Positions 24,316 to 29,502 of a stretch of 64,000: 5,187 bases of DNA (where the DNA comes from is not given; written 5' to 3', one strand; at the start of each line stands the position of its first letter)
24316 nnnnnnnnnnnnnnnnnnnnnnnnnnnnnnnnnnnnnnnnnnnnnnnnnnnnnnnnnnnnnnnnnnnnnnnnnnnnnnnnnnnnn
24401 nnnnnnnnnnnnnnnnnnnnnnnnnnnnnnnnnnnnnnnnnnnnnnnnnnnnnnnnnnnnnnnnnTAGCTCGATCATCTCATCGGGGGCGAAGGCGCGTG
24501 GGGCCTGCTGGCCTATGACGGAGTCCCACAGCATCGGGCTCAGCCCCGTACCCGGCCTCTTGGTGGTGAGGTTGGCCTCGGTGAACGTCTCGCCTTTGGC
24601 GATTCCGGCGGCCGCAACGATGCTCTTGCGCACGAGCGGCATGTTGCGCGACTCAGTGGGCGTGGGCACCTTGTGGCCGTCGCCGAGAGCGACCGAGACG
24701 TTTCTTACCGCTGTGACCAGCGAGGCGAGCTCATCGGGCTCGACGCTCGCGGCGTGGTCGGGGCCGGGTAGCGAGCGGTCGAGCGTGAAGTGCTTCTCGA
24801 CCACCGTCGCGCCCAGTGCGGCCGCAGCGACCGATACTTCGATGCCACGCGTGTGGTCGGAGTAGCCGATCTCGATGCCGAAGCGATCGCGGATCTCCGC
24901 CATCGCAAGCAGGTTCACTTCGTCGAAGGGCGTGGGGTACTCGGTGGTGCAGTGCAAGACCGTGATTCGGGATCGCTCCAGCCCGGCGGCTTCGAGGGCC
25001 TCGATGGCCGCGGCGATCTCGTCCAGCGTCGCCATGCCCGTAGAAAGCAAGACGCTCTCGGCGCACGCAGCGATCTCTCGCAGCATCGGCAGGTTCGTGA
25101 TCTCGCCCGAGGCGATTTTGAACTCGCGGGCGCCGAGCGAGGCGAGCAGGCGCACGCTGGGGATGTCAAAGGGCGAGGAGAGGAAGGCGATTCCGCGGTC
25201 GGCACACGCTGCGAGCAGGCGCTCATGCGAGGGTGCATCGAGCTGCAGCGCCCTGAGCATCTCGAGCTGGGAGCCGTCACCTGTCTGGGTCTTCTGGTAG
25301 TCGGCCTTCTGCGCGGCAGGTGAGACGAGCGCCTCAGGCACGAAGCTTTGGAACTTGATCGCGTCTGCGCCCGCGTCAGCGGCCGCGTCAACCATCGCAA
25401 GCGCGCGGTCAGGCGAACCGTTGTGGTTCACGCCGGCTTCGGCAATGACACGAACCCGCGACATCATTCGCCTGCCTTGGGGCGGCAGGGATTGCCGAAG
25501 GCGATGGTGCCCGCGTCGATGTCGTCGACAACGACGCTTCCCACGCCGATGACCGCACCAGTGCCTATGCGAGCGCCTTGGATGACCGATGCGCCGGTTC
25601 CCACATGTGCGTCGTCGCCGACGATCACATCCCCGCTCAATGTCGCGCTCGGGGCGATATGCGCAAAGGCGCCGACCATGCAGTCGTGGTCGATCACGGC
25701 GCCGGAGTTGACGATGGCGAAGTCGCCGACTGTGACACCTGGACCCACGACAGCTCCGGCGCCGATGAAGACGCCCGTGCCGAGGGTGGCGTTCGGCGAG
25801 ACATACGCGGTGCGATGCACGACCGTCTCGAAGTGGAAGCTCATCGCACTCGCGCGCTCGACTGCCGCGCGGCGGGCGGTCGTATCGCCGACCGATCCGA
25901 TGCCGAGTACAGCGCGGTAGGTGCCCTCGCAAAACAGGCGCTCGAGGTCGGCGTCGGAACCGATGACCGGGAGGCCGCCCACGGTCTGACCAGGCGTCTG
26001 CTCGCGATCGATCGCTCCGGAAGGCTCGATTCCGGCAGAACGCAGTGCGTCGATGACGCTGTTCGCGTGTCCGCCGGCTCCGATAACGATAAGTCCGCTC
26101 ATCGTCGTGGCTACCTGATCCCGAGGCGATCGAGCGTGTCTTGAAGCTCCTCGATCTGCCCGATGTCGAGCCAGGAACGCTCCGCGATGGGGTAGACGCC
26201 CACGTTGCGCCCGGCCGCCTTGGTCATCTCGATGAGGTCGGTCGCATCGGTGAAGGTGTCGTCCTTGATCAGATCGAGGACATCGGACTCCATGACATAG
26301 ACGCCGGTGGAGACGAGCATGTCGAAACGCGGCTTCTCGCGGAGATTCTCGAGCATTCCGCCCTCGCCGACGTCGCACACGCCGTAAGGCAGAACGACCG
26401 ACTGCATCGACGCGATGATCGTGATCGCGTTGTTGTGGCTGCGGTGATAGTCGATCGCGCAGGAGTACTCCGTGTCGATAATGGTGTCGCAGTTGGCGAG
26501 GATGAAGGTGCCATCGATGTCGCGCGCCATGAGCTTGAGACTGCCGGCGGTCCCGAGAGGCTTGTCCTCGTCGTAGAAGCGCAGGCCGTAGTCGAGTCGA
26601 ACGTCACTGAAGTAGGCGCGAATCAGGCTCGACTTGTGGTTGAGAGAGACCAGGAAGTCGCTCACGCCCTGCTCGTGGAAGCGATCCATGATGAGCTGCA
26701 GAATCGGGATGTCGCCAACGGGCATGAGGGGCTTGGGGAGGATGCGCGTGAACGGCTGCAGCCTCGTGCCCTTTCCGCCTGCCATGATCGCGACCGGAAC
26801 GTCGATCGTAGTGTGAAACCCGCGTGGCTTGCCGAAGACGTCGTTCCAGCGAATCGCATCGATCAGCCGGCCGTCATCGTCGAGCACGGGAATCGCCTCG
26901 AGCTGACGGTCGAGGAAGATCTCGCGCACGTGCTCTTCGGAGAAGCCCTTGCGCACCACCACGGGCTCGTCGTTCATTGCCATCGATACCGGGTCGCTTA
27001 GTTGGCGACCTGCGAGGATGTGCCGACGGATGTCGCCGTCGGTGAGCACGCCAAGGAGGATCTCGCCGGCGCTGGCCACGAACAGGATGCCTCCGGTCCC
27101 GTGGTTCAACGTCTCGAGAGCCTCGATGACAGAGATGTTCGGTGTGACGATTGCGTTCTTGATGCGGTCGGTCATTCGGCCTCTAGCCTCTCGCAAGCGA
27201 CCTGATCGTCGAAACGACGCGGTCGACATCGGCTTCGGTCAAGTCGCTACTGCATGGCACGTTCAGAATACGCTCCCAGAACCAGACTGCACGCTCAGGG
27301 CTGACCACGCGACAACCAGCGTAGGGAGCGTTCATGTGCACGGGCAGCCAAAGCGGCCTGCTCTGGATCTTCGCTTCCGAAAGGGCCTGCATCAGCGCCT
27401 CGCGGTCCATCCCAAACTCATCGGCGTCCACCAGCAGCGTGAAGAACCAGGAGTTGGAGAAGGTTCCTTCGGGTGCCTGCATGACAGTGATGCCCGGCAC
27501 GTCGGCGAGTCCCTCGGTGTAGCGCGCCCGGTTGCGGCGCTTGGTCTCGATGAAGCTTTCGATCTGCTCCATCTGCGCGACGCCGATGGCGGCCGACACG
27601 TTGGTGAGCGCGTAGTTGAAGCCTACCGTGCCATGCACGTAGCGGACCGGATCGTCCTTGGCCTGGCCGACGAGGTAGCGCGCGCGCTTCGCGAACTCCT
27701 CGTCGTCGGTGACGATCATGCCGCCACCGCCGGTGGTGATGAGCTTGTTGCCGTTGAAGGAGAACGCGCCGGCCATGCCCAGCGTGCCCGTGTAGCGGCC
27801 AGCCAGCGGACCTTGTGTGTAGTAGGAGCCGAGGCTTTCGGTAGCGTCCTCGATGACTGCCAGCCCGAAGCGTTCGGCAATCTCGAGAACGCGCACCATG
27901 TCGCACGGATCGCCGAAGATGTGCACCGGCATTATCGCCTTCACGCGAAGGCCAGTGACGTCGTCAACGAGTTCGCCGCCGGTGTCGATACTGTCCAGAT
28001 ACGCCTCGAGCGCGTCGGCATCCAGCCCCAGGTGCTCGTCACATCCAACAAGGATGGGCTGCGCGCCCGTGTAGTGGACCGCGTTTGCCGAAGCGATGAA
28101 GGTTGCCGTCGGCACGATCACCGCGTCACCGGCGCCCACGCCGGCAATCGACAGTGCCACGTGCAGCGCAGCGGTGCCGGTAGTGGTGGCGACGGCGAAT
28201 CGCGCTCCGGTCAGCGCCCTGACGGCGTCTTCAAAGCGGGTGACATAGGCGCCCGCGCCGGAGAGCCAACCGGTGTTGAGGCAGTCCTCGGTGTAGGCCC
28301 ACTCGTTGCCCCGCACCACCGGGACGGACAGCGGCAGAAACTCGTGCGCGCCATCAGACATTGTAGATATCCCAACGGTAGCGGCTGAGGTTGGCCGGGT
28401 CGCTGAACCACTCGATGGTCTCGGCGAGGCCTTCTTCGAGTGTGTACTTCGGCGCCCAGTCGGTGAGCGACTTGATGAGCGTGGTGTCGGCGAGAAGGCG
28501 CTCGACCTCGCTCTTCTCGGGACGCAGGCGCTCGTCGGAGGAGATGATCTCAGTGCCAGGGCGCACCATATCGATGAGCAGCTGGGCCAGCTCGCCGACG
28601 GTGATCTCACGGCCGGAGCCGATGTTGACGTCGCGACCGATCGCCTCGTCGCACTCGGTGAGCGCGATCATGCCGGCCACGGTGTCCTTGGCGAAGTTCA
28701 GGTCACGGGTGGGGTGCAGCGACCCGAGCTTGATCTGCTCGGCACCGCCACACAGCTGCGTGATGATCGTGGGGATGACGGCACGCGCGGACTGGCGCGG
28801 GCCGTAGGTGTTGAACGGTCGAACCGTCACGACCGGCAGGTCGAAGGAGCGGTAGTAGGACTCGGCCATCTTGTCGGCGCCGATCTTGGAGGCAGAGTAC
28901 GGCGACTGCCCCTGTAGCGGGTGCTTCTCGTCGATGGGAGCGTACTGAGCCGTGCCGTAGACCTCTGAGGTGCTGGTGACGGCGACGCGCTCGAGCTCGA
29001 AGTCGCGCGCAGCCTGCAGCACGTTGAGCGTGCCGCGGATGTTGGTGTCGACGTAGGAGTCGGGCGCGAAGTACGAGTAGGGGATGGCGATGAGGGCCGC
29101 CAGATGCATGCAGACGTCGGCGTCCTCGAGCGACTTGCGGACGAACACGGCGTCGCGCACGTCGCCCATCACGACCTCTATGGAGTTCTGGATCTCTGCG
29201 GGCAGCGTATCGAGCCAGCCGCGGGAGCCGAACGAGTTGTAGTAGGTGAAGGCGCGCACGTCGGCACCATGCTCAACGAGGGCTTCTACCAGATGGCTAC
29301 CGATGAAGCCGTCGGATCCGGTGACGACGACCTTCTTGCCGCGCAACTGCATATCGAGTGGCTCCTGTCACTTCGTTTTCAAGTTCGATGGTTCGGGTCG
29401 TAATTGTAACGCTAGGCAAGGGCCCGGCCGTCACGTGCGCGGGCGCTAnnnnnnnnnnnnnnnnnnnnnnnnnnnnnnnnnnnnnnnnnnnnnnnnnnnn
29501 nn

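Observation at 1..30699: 30-kb surface-glycan locus built from polyprenyl-phosphate/GT-C machinery plus three rare-sugar pathways, with no Leloir transferase, flippase/polymerase or priming enzyme in view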

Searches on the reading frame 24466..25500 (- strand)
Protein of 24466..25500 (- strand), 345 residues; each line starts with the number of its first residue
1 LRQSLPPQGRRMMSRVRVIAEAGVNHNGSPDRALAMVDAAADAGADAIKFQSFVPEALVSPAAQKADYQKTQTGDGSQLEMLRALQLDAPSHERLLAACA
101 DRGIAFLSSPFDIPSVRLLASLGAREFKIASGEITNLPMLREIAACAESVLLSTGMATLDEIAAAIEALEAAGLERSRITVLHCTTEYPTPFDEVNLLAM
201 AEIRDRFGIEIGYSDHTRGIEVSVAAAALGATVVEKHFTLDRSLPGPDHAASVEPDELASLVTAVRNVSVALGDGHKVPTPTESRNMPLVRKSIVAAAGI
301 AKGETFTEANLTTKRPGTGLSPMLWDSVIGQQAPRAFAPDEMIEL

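Call 73: search_protein_families(library=ncbifam, proteins=[window:24466-25500:-], max_evalue=0.00001)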
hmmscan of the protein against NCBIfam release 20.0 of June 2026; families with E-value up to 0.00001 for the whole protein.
window:24466-25500:- (345 aa): 2 families
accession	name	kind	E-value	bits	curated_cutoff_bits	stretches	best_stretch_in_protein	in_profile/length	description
TIGR03569.1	NeuB_NnaB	equivalog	2e-137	457.7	399.65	1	17-343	2-329/329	N-acetylneuraminate synthase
TIGR03586.1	PseI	equivalog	1.5e-83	280.7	340.25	1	17-336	3-320/327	pseudaminic acid synthase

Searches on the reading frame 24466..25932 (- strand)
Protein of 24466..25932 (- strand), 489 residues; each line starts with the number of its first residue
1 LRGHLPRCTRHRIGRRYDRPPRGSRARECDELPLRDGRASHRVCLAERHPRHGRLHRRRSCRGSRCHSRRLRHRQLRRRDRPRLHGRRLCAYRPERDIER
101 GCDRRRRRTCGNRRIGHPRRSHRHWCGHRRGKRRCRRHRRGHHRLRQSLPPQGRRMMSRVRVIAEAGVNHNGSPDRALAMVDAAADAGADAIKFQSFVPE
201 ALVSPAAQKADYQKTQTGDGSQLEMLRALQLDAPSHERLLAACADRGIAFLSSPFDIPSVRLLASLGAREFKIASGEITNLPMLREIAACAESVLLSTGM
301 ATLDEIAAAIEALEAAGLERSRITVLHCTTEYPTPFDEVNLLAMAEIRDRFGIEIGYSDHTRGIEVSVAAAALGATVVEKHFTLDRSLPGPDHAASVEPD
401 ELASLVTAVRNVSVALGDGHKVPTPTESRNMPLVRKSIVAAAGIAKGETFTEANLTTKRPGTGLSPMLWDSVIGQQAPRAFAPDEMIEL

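Call 5: search_protein_families(library=pfam, proteins=[window:24466-25932:-], max_evalue=0.01)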
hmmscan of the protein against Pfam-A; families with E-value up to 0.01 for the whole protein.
window:24466-25932:- (489 aa): 2 families
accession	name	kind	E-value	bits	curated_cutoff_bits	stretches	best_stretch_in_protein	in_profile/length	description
PF03102.20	NeuB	-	1.8e-92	309.6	22.1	1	180-421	1-241/241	NeuB family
PF08666.17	SAF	-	1.3e-07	32.5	21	1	436-487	2-57/63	SAF domain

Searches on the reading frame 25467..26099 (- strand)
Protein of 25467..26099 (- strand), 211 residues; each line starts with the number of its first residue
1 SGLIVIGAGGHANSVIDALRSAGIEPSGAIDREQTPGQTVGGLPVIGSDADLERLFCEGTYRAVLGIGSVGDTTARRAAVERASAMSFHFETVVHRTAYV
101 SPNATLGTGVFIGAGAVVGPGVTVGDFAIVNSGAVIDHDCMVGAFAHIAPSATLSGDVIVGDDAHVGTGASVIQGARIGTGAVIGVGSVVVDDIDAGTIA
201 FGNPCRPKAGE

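Call 73: search_protein_families(library=ncbifam, proteins=[window:25467-26099:-], max_evalue=0.00001)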
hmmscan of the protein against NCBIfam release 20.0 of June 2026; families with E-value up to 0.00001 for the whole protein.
window:25467-26099:- (211 aa): 32 families (the best 25 are shown)
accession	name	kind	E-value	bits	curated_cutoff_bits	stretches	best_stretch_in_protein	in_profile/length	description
TIGR03570.1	NeuD_NnaD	subfamily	1.1e-62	211.2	160.8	1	3-206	2-202/202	NeuD/PglB/VioB family sugar acetyltransferase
NF003657.0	PRK05289.1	equivalog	1.2e-18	67.1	226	2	136-207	121-192/264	acyl-ACP--UDP-N-acetylglucosamine O-acyltransferase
NF002060.0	PRK00892.1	subfamily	2e-16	60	207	1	89-172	99-182/345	UDP-3-O-(3-hydroxymyristoyl)glucosamine N-acyltransferase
TIGR01852.1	lipid_A_lpxA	equivalog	3.3e-14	52.7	231.05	1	136-205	116-185/254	acyl-ACP--UDP-N-acetylglucosamine O-acyltransferase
NF058585.1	HptprglPActTf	PfamEq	6.4e-14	51.9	300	2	156-206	105-155/172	heptaprenylglyceryl phosphate O-acetyltransferase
NF007797.0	PRK10502.1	subfamily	1.5e-13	50.8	192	1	157-208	125-176/183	WcaF family extracellular polysaccharide biosynthesis acetyltransferase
NF000490.1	chloram_CatB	equivalog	4.4e-13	49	350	1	144-206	97-159/210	type B chloramphenicol O-acetyltransferase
NF033468.1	stregram_VatI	exception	5.4e-13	49.2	415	1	152-206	107-161/208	streptogramin A O-acetyltransferase Vat(I)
TIGR03308.1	phn_thr-fam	hypoth_equivalog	6.3e-13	49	201.65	1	157-206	108-157/204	phosphonate metabolim protein, transferase hexapeptide repeat family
NF000311.1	Vat_ABCDEFH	equivalog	4.7e-12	45.9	300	1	154-206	107-159/201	Vat family streptogramin A O-acetyltransferase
TIGR01853.1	lipid_A_lpxD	equivalog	1.6e-11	43.8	242.5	1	91-171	92-172/325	UDP-3-O-(3-hydroxymyristoyl)glucosamine N-acyltransferase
NF000504.1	stregram_VatH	exception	1.8e-11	44.4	475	1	153-206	113-166/216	streptogramin A O-acetyltransferase Vat(H)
NF007076.0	PRK09527.1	equivalog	1.3e-10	41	347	0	88-142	117-170/203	galactoside O-acetyltransferase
NF052502.1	man1P_GTase_Rv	exception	1.3e-10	40.6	440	1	89-189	244-347/352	mannose-1-phosphate guanylyltransferase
TIGR02287.1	PaaY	equivalog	1.5e-10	41.1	319.6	1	92-195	9-106/192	phenylacetic acid degradation protein PaaY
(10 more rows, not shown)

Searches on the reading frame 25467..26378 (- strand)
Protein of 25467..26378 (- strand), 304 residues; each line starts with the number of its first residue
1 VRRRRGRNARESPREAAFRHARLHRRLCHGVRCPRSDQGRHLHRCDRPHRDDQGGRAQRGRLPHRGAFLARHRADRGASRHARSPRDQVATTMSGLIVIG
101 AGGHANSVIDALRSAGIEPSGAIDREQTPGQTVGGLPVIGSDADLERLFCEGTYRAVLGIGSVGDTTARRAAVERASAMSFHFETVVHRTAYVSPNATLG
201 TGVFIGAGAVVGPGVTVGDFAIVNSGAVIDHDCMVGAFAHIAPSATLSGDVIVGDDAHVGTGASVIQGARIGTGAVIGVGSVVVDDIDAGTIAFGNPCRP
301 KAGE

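Call 6: search_protein_families(library=pfam, proteins=[window:25467-26378:-], max_evalue=0.01)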
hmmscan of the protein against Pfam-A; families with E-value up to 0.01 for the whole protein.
window:25467-26378:- (304 aa): 5 families
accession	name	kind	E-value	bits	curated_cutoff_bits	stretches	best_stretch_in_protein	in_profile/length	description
PF00132.30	Hexapep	-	4.5e-14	51.9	27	4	196-230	1-35/36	Bacterial transferase hexapeptide (six repeats)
PF17836.7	PglD_N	-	1.2e-10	42.2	23.4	1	96-173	2-75/78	PglD N-terminal domain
PF25084.1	LbH_EIF2B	-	8.9e-07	29.3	54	1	190-287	3-97/105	EIF2B subunit epsilon LbH domain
PF14602.12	Hexapep_2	-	2e-05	24.6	27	1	199-230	4-33/34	Hexapeptide repeat of succinyl-transferase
PF25087.1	GMPPB_C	-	0.00018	21.6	39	1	190-273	16-102/110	GMPPB C-terminal domain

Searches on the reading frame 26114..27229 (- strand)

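Call 6: search_protein_families(library=pfam, proteins=[window:26114-27229:-], max_evalue=0.01)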
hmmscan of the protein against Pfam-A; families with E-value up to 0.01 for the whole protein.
window:26114-27229:- (372 aa): 3 families
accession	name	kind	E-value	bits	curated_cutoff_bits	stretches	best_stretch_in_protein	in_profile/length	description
PF00483.29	NTP_transferase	-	1.4e-31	110.4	21.2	1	148-364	4-237/245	Nucleotidyl transferase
PF00571.33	CBS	-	2e-13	50.9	24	2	27-72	11-56/57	CBS domain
PF12804.13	NTP_transf_3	-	1.2e-09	39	27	1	147-251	2-98/160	MobA-like NTP transferase domain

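Call 39: search_protein_families(library=ncbifam, proteins=[window:26114-27229:-], max_evalue=1e-10)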
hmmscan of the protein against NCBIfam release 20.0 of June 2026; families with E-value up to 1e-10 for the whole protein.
window:26114-27229:- (372 aa): 11 families
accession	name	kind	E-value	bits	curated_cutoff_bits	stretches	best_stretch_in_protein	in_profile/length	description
TIGR03992.1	Arch_glmU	subfamily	3.8e-29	101.8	292.1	1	147-359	4-217/393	bifunctional sugar-1-phosphate nucleotidylyltransferase/acetyltransferase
TIGR02623.1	G1P_cyt_trans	equivalog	2e-22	79.9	300.25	1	146-212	3-69/255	glucose-1-phosphate cytidylyltransferase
NF052502.1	man1P_GTase_Rv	exception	2.6e-22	79.1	440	1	147-361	4-222/352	mannose-1-phosphate guanylyltransferase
NF041313.1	UDPGP_AglF_Halo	equivalog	3.6e-22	78.9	400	1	148-343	5-209/234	UTP--glucose-1-phosphate uridylyltransferase AglF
NF049965.1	GlMnHpPGnyltfHddC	equivalog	3.4e-21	75.9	300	1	148-322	5-176/221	D-glycero-D-manno-heptose 1-phosphate guanosyltransferase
NF045761.1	NAMPUrTaseMurU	equivalog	3.4e-18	66.3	250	1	148-364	5-222/226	N-acetylmuramate alpha-1-phosphate uridylyltransferase MurU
TIGR01208.1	rmlA_long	equivalog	1.9e-17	63.2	320.25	1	148-365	4-230/353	glucose-1-phosphate thymidylyltransferase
NF041173.1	Sug_nt_acttase_Thmprot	equivalog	1e-15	57.6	600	1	146-359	3-217/405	bifunctional sugar-1-phosphate nucleotidylyltransferase/acetyltransferase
NF008581.0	PRK11543.1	equivalog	7.4e-15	54.8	481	1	27-132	211-316/321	arabinose-5-phosphate isomerase GutQ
TIGR00393.1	kpsF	subfamily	5.8e-11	42.5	203.7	1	27-126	168-267/268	KpsF/GutQ family sugar-phosphate isomerase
TIGR01099.1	galU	equivalog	8.1e-11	42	326.8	0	148-213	6-72/261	UTP--glucose-1-phosphate uridylyltransferase GalU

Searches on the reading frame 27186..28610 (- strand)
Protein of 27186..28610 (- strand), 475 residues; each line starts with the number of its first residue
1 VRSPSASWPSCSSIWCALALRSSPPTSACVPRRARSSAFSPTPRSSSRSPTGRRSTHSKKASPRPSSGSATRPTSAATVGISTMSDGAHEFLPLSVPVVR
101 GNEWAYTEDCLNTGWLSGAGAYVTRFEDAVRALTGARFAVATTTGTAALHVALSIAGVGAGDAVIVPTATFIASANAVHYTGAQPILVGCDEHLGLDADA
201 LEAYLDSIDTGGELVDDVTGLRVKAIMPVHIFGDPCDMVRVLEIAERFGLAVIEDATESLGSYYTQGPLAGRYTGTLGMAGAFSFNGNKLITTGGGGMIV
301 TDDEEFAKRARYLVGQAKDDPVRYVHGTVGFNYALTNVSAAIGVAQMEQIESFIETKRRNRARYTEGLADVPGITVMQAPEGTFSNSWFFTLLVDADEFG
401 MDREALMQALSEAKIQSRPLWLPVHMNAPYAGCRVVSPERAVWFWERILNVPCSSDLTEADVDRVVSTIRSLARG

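Call 6: search_protein_families(library=pfam, proteins=[window:27186-28610:-], max_evalue=0.01)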
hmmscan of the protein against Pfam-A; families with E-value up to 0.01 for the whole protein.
window:27186-28610:- (475 aa): 4 families
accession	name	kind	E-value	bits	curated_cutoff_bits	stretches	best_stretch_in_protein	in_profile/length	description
PF01041.23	DegT_DnrJ_EryC1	-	2.5e-93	313.6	19.8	1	102-470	6-360/360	DegT/DnrJ/EryC1/StrS aminotransferase family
PF00155.27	Aminotran_1_2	-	6.6e-06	26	19.7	1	126-210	47-142/361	Aminotransferase class I and II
PF01212.27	Beta_elim_lyase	-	0.00034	20.5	27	1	122-207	33-120/288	Beta-eliminating lyase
PF01053.26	Cys_Met_Meta_PP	-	0.0026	16.8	27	1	124-181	55-111/381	Cys/Met metabolism PLP-dependent enzyme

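Call 73: search_protein_families(library=ncbifam, proteins=[window:27186-28349:-], max_evalue=0.00001)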
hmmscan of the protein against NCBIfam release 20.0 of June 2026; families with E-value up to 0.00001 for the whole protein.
window:27186-28349:- (388 aa): 7 families
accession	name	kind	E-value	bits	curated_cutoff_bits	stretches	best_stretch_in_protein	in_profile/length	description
TIGR04181.1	NHT_00031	hypoth_equivalog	8.3e-128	426.2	420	1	6-367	2-359/359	LegC family aminotransferase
TIGR03588.1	PseC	equivalog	5.8e-69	232.8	423.5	1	7-384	4-378/380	UDP-4-amino-4,6-dideoxy-N-acetyl-beta-L-altrosamine transaminase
NF008658.2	PRK11658.1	equivalog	5.4e-61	206.3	631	1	2-386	2-377/379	UDP-4-amino-4-deoxy-L-arabinose aminotransferase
TIGR04427.1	PLP_DesI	equivalog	6.2e-55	186.9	650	1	21-385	39-382/390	dTDP-4-dehydro-6-deoxyglucose aminotransferase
NF008687.0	PRK11706.1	equivalog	5.6e-49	166.9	375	1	6-385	3-373/375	dTDP-4-amino-4,6-dideoxygalactose transaminase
TIGR02379.1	ECA_wecE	subfamily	1.7e-41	142.3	434.85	1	5-383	2-372/376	dTDP-4-amino-4,6-dideoxy-D-glucose transaminase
NF011936.0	PRK15407.1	equivalog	4.9e-40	137.5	423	2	6-222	38-243/440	lipopolysaccharide biosynthesis protein RfbH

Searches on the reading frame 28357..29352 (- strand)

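Call 6: search_protein_families(library=pfam, proteins=[window:28357-29352:-], max_evalue=0.01)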
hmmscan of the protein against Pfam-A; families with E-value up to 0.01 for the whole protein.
window:28357-29352:- (332 aa): 10 families
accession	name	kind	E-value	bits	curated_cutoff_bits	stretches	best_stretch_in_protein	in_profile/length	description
PF16363.11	GDP_Man_Dehyd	-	1.2e-68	232.5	27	1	10-312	2-332/332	GDP-mannose 4,6 dehydratase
PF01370.27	Epimerase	-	1.4e-49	169.2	20.9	1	8-245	1-240/240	NAD dependent epimerase/dehydratase family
PF01073.25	3Beta_HSD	-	3.3e-22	79.3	22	1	9-208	1-205/280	3-beta hydroxysteroid dehydrogenase/isomerase family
PF02719.21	Polysacc_synt_2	-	1.5e-13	51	20.2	1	8-129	1-129/293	Polysaccharide biosynthesis protein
PF07993.18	NAD_binding_4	-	2.7e-12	46.9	20.1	1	10-215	1-241/258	Male sterility protein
PF00106.31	adh_short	-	7.1e-08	32.6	26.6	1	6-168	1-165/195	short chain dehydrogenase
PF13460.12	NAD_binding_10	-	9.9e-08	32.5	27.2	1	12-180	1-144/184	NAD(P)H-binding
PF04321.23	RmlD_sub_bind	-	5e-06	26.2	27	1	7-162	2-135/287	RmlD substrate binding domain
PF05368.20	NmrA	-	0.00015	21.9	27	1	6-82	3-74/298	NmrA-like family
PF08659.16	KR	-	0.0062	16.9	22.6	0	8-85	3-89/180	KR domain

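Call 39: search_protein_families(library=ncbifam, proteins=[window:28357-29352:-], max_evalue=1e-10)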
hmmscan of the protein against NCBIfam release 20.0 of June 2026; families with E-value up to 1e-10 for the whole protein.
window:28357-29352:- (332 aa): 19 families
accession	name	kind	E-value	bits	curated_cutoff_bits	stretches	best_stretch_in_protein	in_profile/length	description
TIGR04180.1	EDH_00030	hypoth_equivalog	7.2e-146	484.9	475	1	8-303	1-296/297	NAD-dependent 4,6-dehydratase LegB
TIGR01181.1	dTDP_gluc_dehyt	equivalog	2.2e-47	161.7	365.1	1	7-319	1-314/321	dTDP-glucose 4,6-dehydratase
TIGR01179.1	galE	equivalog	2.1e-33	115.6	262.3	1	7-318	1-327/332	UDP-glucose 4-epimerase GalE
TIGR02622.1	CDP_4_6_dhtase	equivalog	3.2e-29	102.2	278.45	1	4-318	3-332/352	CDP-glucose 4,6-dehydratase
NF011728.1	PRK15181.1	equivalog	3.4e-26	92.1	760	1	3-318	13-339/348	Vi polysaccharide biosynthesis UDP-N-acetylglucosaminuronic acid C-4 epimerase TviC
NF007490.0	PRK10084.1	subfamily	1.9e-24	86.3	649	1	7-318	2-336/361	dTDP-glucose 4,6-dehydratase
TIGR03466.1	HpnA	hypoth_equivalog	1e-23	83.7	367.65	1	7-189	2-177/327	hopanoid-associated sugar epimerase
TIGR01472.1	gmd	equivalog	2.2e-23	83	415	1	7-264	2-269/342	GDP-mannose 4,6-dehydratase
NF007582.0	PRK10217.1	equivalog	7.7e-23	81.2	698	1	6-317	2-332/355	dTDP-glucose 4,6-dehydratase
NF047922.1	GDPFucSynFcl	equivalog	1.3e-21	77.4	500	1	95-318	72-303/308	GDP-L-fucose synthase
NF007956.0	PRK10675.1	subfamily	5.6e-18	65.2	394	1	7-188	2-186/338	UDP-glucose 4-epimerase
NF042423.1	oxyalk_red_Shew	equivalog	1.5e-17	63.7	580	1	5-199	8-189/331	2-alkyl-3-oxoalkanoate reductase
NF043036.1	ErythonDh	equivalog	2.1e-16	60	325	1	7-199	2-200/321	D-erythronate dehydrogenase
NF042422.1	oxyalk_red_OleD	equivalog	5e-16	59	580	1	7-201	2-185/329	2-alkyl-3-oxoalkanoate reductase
TIGR02197.1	heptose_epim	equivalog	5.9e-16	58.5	274.6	1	8-316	1-313/316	ADP-glyceromanno-heptose 6-epimerase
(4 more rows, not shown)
